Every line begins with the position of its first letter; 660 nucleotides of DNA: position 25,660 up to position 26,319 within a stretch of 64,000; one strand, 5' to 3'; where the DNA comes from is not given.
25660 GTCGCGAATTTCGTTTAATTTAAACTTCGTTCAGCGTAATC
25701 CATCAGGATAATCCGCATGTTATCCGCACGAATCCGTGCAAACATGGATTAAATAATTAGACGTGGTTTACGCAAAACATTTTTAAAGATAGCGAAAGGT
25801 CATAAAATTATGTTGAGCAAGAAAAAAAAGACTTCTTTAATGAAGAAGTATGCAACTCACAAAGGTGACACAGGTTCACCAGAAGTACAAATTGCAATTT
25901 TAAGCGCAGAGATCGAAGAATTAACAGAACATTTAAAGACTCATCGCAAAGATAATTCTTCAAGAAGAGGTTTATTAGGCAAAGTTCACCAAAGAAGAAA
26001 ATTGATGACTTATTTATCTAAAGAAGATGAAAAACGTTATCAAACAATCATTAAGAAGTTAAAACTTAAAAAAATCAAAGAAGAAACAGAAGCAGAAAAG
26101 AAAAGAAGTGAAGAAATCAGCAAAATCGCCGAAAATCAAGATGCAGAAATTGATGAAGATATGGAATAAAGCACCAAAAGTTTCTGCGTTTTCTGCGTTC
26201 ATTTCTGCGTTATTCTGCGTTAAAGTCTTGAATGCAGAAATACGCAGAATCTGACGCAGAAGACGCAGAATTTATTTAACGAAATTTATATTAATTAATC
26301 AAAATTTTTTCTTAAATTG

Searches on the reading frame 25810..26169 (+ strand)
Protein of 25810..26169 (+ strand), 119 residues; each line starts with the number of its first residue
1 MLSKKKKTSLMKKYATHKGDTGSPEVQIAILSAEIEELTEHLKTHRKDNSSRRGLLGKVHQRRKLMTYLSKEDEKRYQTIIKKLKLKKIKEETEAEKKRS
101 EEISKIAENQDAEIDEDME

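Call 34: search_protein_families(library=pfam, proteins=[window:25810-26169:+])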
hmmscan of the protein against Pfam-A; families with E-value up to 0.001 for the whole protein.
window:25810-26169:+ (119 aa): 2 families
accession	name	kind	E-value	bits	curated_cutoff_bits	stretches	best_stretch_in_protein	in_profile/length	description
PF00312.27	Ribosomal_S15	-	1e-31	109.3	31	1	7-87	1-81/81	Ribosomal protein S15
PF04961.17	FTCD_C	-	0.00092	19.4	24.5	0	37-105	38-104/182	Formiminotransferase-cyclodeaminase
